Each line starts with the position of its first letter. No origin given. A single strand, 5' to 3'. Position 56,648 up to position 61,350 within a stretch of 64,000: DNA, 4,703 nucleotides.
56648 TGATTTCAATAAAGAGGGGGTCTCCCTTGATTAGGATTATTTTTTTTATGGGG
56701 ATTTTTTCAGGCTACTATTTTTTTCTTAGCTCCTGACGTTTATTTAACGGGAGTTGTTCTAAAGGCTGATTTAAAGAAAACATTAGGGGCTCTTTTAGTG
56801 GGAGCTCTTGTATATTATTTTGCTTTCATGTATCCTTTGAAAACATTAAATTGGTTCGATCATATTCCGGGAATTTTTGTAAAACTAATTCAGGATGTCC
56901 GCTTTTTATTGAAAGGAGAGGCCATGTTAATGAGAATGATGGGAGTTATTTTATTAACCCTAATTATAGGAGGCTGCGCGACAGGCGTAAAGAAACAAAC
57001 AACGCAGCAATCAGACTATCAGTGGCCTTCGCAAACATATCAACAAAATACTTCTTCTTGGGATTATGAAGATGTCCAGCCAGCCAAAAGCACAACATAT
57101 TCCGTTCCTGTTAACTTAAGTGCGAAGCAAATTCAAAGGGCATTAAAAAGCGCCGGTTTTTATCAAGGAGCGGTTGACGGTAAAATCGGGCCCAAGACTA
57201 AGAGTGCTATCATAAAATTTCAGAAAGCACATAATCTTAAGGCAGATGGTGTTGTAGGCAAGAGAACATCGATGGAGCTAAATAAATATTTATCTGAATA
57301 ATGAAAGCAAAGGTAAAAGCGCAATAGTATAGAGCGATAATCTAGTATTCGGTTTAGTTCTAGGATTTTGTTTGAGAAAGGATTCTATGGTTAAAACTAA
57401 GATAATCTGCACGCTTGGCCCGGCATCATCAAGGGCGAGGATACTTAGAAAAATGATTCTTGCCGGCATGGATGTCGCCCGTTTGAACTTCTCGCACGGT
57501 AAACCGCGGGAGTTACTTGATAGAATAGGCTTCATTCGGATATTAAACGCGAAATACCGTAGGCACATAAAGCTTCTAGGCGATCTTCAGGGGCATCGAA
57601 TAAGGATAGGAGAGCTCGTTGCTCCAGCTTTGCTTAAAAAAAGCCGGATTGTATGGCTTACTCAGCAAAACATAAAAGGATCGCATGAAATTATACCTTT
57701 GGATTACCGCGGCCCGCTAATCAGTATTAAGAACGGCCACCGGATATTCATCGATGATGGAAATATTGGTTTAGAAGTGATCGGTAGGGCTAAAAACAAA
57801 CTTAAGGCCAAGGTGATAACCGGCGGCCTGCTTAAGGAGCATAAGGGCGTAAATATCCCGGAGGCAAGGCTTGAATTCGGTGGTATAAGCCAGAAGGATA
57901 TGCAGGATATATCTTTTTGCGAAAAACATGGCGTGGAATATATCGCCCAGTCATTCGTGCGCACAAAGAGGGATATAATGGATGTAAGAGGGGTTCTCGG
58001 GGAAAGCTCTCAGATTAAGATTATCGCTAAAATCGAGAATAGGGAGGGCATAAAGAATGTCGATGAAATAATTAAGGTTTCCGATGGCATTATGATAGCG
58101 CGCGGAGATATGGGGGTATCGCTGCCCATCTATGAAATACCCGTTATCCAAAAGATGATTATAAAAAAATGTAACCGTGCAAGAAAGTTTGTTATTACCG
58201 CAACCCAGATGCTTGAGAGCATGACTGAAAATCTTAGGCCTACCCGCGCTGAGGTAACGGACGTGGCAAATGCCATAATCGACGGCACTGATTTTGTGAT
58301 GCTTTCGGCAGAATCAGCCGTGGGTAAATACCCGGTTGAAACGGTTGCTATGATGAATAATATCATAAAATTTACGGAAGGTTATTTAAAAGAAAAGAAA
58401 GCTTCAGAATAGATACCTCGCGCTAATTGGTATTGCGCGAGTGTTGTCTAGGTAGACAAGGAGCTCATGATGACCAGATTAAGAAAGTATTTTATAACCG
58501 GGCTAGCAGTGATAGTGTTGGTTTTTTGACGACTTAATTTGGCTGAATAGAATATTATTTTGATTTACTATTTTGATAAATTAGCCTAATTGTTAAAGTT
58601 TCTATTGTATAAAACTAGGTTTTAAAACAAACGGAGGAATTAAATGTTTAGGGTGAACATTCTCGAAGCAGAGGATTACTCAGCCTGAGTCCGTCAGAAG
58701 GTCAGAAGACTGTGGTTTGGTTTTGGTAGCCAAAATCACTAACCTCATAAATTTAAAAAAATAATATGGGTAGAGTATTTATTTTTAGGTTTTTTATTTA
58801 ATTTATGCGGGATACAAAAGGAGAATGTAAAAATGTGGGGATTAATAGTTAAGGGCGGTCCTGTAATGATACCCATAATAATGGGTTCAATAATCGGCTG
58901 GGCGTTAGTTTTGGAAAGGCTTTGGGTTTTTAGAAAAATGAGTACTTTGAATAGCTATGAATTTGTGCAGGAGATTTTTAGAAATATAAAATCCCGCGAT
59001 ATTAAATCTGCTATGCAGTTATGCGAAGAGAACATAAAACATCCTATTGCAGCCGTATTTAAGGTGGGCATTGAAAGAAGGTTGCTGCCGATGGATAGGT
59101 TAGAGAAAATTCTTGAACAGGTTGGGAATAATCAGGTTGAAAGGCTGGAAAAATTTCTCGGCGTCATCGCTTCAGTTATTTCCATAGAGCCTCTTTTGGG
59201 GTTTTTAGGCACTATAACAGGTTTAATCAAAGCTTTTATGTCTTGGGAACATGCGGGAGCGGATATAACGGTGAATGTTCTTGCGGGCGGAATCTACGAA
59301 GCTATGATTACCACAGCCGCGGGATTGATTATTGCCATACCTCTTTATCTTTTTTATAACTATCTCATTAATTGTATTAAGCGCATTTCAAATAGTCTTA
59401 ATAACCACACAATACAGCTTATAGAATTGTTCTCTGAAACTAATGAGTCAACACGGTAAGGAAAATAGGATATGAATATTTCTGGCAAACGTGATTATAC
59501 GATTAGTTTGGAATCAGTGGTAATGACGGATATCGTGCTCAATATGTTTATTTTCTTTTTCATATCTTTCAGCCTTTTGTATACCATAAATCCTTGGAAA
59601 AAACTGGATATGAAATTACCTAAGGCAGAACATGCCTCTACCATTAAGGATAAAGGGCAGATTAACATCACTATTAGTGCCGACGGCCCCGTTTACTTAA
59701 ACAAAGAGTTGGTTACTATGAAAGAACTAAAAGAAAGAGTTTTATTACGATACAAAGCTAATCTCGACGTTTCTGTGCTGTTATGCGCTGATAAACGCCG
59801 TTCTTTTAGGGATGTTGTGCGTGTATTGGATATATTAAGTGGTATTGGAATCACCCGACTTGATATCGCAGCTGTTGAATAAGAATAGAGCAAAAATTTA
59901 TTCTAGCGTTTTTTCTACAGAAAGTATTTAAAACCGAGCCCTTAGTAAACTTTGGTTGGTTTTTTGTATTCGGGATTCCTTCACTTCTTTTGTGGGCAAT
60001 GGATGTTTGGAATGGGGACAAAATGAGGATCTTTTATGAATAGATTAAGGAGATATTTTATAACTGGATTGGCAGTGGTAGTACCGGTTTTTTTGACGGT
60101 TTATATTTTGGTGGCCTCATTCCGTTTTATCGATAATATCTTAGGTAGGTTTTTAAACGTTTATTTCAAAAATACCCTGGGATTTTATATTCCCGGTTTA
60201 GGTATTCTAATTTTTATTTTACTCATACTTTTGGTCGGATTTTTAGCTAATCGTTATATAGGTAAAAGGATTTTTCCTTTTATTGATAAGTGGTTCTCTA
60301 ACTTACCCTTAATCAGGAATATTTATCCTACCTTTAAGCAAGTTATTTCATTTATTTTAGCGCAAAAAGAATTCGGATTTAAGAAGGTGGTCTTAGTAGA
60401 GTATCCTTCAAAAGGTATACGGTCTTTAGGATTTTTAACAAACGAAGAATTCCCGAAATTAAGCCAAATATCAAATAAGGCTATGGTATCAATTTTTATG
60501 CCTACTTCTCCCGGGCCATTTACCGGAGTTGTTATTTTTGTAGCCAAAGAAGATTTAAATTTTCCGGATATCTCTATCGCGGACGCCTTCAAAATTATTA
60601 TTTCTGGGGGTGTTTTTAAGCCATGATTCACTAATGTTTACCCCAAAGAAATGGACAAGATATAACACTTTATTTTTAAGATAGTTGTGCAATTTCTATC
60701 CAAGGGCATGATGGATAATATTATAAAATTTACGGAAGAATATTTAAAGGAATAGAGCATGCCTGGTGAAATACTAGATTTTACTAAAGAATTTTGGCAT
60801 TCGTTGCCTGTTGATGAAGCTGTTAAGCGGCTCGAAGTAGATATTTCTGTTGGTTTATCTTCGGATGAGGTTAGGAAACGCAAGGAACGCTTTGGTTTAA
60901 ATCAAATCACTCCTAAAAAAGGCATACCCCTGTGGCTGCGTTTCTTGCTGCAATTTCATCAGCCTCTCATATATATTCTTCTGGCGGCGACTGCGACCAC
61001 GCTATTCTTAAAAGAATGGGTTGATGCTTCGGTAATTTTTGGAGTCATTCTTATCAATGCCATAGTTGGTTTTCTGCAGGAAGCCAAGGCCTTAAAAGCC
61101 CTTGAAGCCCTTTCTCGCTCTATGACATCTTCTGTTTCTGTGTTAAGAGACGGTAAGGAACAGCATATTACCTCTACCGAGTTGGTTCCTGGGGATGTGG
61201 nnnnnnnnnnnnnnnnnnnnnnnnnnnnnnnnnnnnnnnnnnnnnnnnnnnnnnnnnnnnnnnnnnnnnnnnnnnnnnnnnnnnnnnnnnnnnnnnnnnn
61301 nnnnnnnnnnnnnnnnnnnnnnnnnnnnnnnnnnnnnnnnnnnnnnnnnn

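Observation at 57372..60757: Short pyruvate kinase lacking the C-domain, with duplicated gene-end fragments framing a tolQ-exbD-DUF502 cassette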

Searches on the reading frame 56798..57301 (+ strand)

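Call 4: search_protein_families(library=pfam, proteins=[window:56798-57301:+], max_evalue=0.01)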
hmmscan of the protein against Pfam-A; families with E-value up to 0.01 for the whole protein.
window:56798-57301:+ (167 aa): 3 families
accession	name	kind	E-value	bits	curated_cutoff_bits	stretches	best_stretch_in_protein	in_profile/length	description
PF01471.23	PG_binding_1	-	3.7e-17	62.7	23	1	110-157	6-53/57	Putative peptidoglycan binding domain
PF09374.15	PG_binding_3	-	3e-05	24.5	24.6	1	112-138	6-31/76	Predicted Peptidoglycan domain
PF08823.16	PG_binding_2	-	0.0002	22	21.1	1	105-149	14-58/74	Putative peptidoglycan binding domain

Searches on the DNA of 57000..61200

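Call 6: search_rna_families(source=window, start=57000, end=61200, threshold=evalue, max_evalue=1)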
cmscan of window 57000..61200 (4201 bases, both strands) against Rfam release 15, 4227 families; matches with E-value up to 1: 0.
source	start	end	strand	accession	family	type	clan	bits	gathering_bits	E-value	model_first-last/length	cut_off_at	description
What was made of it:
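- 58532..58790 (+): AT-rich non-coding filler with no detectable relative. It is not decayed DUF502. Rfam found nothing (call 6).
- Tried and rejected: A scan of 57000-61200 at E<=1 found no RNA family (call 6).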
